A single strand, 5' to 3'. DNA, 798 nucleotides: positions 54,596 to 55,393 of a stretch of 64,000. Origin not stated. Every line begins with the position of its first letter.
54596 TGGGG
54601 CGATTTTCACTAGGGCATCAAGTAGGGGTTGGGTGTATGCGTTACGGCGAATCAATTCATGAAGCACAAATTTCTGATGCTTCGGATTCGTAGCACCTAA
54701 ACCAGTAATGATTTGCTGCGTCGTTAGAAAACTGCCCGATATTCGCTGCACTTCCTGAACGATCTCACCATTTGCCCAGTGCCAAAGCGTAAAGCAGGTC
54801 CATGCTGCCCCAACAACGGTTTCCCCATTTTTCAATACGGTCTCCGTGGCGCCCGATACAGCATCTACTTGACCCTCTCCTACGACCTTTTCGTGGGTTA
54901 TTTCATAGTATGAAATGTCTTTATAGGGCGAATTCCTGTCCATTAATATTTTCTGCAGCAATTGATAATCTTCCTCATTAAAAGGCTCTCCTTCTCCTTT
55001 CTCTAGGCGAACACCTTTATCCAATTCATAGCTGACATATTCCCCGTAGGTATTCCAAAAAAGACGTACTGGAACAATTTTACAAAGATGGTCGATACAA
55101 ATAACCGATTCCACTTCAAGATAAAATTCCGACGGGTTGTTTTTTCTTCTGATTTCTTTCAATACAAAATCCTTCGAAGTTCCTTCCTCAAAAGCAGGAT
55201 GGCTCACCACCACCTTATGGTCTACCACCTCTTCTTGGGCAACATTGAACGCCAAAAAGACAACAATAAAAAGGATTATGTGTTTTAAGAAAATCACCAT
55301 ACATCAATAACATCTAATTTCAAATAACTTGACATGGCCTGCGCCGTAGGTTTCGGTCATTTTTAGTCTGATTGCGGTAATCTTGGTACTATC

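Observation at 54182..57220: Second copy of the FAD-oxidoreductase/SGAT-protein module, with a Tat signal and swapped accessory domain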

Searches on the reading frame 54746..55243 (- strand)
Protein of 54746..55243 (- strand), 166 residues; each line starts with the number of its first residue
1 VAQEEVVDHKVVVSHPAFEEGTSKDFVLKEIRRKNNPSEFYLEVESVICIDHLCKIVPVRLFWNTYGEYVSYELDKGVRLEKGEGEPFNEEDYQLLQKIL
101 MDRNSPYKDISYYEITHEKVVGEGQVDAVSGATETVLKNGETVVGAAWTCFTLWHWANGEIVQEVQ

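Call 40: search_solved_structures(query=A2, max_evalue=10, show_alignments=3)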
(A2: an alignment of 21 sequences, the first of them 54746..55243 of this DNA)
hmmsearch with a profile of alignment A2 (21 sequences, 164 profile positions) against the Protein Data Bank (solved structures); distinct sequences matched with E-value up to 10: 4.
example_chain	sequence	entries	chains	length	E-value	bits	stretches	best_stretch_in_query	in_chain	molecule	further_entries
1jbg_A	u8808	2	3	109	0.095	15.8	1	64-122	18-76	transcription activator of multidrug-efflux transporter genes mta | transcription activator MtaN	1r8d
9had_C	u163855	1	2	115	0.44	13.6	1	76-111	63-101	DerF21_binder10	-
6uxv_H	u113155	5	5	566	1.4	12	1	84-132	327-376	Transcription regulatory protein SNF12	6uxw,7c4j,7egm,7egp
2fzt_A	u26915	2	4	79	1.5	11.8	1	78-141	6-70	hypothetical protein TM0693 | hypothetical protein TM_0693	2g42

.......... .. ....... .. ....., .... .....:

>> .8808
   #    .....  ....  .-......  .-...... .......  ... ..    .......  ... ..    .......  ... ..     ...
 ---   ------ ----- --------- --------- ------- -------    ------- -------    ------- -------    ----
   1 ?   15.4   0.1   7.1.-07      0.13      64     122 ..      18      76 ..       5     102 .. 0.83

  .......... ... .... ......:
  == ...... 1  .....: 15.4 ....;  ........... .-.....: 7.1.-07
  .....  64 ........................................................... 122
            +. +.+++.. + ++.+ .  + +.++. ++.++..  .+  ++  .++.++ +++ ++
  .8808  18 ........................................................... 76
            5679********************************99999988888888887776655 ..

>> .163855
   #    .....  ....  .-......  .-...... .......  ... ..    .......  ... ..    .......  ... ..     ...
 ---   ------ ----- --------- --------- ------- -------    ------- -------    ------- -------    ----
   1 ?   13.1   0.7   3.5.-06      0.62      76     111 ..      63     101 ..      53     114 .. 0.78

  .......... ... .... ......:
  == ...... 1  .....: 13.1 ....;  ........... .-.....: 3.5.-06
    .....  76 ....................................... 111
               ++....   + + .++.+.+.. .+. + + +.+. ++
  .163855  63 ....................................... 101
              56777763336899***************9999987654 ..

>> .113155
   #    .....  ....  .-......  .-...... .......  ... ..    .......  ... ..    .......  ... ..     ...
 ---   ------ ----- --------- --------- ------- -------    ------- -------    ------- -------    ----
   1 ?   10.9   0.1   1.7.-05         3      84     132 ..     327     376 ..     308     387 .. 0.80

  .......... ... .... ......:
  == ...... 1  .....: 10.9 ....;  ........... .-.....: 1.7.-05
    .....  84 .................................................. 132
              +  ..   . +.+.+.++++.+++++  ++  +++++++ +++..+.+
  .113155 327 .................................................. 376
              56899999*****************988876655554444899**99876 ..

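Call 48: predict_structure(alignment_id=A2)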
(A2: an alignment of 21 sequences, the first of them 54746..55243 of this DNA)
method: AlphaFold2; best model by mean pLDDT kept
length: 166 residues; sequences in the alignment: 21
mean_pLDDT: 88.1   pTM: 0.84
mean pLDDT of the five models: 88.1, 86.1, 85.3, 81.9, 81.2
residues with pLDDT >= 90: 118; 70-90: 27; 50-70: 8; < 50: 13
segments of 3 or more residues with pLDDT < 50: 119-128, 130-132
pLDDT, mean of each block of 10 residues (from residue 1): 90 95 97 93 92 87 98 97 92 98 96 71 46 64 93 97 96
secondary structure, 60 per line:
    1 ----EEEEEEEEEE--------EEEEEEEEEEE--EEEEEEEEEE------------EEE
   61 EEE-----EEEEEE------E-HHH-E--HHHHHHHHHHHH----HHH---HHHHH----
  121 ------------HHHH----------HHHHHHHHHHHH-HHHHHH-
elements in order: E5-14 E23-33 E36-45 E58-63 E69-74 H90-101 H112-116 H133-136 H147-158 H160-165

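Call 55: fold_search(model_id=the predicted structure, library=pdb)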
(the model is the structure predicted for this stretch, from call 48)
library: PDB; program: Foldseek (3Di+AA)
matches with E <= 10: 85; with E <= 0.001: 0
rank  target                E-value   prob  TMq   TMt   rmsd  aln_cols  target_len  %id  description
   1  7zc6_G                9.5e-01  0.33  0.39  0.35   8.6       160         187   12  Na+ - translocating ferredoxin: NAD+ reductase (Rnf) of C. tetanomorphum (released 2022-09-28)
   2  9zdw_PA               1.6e+00  0.02  0.15  0.05  29.5       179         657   10  Pseudomonas phage DEV delta-gp53 mutant neck and tail (portal, head-to-tail and tail tube proteins) (released 2026-01-21)
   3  4eqx_A                1.9e+00  0.06  0.23  0.11  12.7       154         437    7  Crystal Structure of the C43S Mutant of Staphylococcus aureus CoADR (released 2012-10-17)
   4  4izl_C                2.0e+00  0.12  0.18  0.11  12.3        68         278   13  Structure Of The N248A Mutant of the PANTON-VALENTINE LEUCOCIDIN S Component from STAPHYLOCOCCUS AUREUS (released 2014-01-29)
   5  4iyc_B                2.2e+00  0.12  0.18  0.11  12.4        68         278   13  Structure of the T244A mutant of the PANTON-VALENTINE LEUCOCIDIN component from STAPHYLOCOCCUS AUREUS (released 2014-01-29)
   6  4mb8_C                2.2e+00  0.02  0.14  0.10  15.1       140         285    9  Evolutionary history and metabolic insights of ancient mammalian uricases (released 2014-02-05)
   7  9d80_A                2.6e+00  0.02  0.16  0.05  27.8       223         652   11  Shigella flexneri bacteriophage Moo19 Tail (released 2025-01-15)
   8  7bl2_P                2.9e+00  0.04  0.17  0.23  12.1        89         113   15  pre-50S-ObgE particle state 1 (released 2021-05-12)
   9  3rd4_A                3.1e+00  0.03  0.17  0.24   9.7        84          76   15  Crystal structure of PROPEN_03304 from Proteus penneri ATCC 35198 Northeast Structural Genomics Consortium target id P (released 2011-05-25)
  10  9bgm_C                3.1e+00  0.01  0.15  0.04  24.9       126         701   16  Pseudomonas phage DEV neck and tail (portal, head-to-tail and tail tube proteins) (released 2024-09-04)
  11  5e1q_A                3.3e+00  0.04  0.23  0.09   8.3       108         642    8  Mutant (D415G) GH97 alpha-galactosidase in complex with Gal-Lac (released 2016-10-05)
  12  4eqw_A                3.3e+00  0.03  0.22  0.11  12.9       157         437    6  Crystal Structure of the Y361F, Y419F Mutant of Staphylococcus aureus CoADR (released 2012-10-17)
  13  4izl_B                3.5e+00  0.09  0.18  0.11  12.3        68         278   13  Structure Of The N248A Mutant of the PANTON-VALENTINE LEUCOCIDIN S Component from STAPHYLOCOCCUS AUREUS (released 2014-01-29)
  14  6o8z_Q                3.7e+00  0.03  0.15  0.19  11.7        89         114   13  Cryo-EM image reconstruction of the 70S Ribosome Enterococcus faecalis Class04 (released 2020-09-16)
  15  9j1j_C                3.7e+00  0.02  0.11  0.13  16.7       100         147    9  Cap region of monocin (released 2025-01-08)
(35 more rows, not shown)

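Call 56: search_protein_families(library=pfam, alignment_id=A2, max_evalue=1)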
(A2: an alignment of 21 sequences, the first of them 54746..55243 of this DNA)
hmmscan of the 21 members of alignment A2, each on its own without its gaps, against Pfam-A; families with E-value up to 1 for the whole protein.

A. member 1, window:54746-55243:- (166 aa): 1 family
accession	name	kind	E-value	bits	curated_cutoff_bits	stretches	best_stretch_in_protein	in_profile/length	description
PF04205.19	FMN_bind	-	0.044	14.9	22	1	118-136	51-65/77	FMN-binding domain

B. families by the number of members that match (of 21 scanned): 6 families
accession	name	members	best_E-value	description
PF04205.19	FMN_bind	9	0.025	FMN-binding domain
PF23399.1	LTI65_PGEED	1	0.014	LTI65/LTI78 PGEED repeat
PF00462.30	Glutaredoxin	1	0.12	Glutaredoxin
PF04921.20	XAP5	1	0.14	XAP5, circadian clock regulator C-terminal domain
PF24484.1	ADAMTSL1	1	0.19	ADAMTSL1 domain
PF22869.1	PssL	1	0.46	Protein PssL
